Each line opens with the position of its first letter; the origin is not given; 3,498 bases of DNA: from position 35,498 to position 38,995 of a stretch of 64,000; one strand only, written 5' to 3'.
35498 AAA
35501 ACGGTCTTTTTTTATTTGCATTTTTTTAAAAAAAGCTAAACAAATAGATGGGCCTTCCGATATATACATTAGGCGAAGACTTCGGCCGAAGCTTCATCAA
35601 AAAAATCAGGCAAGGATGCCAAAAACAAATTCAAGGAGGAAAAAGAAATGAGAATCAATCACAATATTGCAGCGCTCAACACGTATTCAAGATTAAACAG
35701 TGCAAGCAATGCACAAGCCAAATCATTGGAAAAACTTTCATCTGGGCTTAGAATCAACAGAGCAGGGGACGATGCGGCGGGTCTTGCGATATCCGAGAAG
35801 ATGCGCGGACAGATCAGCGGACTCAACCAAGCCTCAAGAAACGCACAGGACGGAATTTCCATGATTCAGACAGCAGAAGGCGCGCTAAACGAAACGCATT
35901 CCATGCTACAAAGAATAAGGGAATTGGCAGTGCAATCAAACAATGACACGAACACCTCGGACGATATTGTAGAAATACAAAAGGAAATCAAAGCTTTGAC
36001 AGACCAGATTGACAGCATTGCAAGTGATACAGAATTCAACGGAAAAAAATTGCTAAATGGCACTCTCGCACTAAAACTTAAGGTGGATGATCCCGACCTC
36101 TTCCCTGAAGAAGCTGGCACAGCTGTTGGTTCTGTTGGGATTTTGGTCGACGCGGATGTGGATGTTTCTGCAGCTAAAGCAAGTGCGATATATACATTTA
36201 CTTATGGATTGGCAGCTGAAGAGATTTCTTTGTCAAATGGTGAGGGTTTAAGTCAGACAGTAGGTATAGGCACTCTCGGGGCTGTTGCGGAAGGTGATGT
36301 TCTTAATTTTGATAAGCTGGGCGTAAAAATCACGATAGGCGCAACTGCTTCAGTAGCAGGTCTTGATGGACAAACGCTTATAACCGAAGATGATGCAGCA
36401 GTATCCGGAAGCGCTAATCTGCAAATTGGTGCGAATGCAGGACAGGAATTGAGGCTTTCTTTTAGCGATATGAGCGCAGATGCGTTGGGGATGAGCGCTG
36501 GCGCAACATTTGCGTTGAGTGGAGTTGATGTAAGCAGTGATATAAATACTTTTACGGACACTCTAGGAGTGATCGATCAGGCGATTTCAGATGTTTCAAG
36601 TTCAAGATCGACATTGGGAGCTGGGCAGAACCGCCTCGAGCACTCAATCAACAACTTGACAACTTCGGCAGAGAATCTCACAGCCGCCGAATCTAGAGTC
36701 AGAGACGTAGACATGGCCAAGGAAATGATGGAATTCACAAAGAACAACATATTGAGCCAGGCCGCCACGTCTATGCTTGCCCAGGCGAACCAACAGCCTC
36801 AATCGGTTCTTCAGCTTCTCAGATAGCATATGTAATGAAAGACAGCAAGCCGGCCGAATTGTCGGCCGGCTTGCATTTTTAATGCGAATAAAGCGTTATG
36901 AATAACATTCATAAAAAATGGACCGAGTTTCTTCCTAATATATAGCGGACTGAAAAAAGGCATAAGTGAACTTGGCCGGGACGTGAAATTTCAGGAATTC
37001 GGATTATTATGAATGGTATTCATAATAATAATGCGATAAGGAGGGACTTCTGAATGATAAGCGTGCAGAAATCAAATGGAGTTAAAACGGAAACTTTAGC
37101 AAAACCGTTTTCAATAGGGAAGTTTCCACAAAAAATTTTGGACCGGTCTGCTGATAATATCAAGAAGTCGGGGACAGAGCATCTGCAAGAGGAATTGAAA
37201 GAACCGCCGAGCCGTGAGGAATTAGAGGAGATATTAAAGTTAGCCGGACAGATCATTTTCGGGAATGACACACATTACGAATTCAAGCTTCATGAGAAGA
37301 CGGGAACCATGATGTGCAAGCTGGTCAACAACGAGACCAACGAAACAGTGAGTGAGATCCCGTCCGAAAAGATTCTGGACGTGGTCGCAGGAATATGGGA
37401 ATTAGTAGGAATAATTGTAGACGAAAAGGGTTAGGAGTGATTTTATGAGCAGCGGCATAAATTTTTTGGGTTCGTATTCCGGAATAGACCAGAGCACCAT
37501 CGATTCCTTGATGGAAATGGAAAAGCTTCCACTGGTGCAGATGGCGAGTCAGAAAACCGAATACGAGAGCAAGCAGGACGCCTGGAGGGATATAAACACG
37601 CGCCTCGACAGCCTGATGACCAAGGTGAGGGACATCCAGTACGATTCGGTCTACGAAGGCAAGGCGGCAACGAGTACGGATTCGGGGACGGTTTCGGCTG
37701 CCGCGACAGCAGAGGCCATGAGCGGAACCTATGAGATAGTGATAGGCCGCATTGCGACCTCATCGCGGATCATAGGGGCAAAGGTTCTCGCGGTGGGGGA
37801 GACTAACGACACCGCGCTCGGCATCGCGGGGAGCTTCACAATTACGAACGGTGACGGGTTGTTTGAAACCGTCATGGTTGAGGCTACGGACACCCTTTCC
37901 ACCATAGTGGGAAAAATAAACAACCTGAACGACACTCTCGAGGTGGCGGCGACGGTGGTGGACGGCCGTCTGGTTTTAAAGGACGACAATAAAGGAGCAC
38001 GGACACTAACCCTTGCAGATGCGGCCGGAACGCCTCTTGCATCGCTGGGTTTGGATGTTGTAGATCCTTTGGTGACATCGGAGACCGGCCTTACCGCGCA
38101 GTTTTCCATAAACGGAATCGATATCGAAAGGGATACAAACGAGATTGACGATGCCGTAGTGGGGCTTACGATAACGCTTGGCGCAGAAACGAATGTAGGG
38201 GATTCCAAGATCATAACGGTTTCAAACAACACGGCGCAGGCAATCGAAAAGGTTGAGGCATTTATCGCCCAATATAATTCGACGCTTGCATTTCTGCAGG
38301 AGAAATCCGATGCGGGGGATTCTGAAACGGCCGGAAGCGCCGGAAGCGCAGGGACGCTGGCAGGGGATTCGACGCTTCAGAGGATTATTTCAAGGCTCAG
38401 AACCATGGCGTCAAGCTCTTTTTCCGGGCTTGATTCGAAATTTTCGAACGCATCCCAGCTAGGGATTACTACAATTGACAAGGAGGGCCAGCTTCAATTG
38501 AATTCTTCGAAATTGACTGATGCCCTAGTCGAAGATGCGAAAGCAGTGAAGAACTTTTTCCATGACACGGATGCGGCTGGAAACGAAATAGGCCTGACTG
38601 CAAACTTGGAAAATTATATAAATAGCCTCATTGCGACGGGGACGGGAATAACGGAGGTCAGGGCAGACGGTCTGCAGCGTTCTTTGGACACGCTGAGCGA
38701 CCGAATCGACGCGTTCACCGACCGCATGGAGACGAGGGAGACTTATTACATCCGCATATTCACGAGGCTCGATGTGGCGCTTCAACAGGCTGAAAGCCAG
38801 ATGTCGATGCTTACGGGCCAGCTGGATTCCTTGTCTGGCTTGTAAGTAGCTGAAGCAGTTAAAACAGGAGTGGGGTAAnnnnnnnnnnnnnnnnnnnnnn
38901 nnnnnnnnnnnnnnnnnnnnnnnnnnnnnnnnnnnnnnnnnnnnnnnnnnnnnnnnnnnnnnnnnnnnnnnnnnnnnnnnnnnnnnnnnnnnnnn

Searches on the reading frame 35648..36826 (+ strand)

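Call 68: search_protein_families(library=pfam, proteins=[window:35648-36826:+], max_evalue=0.0001)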
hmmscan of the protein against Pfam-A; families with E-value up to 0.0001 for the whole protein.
window:35648-36826:+ (392 aa): 2 families
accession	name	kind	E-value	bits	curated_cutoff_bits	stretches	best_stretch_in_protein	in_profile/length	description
PF00669.25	Flagellin_N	-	1.5e-47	161.6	26.6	1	3-139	1-137/139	Bacterial flagellin N-terminal helical region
PF00700.27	Flagellin_C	-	9.3e-32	109.7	23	1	306-391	1-86/86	Bacterial flagellin C-terminal helical region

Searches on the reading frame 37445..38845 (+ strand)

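Call 68: search_protein_families(library=pfam, proteins=[window:37445-38845:+], max_evalue=0.0001)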
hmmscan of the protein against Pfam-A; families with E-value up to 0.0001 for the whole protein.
window:37445-38845:+ (466 aa): 3 families
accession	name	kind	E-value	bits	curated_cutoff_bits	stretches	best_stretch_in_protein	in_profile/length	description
PF07195.17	FliD_C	-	6.7e-47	160.3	25.4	1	218-449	4-234/236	Flagellar hook-associated protein 2 C-terminus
PF02465.23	FliD_N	-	1e-20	74.6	24.8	1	12-106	1-96/97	Flagellar hook-associated protein 2 N-terminus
PF07196.18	Flagellin_IN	-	2.7e-06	27.9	22.7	1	130-181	1-54/55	Flagellin hook IN motif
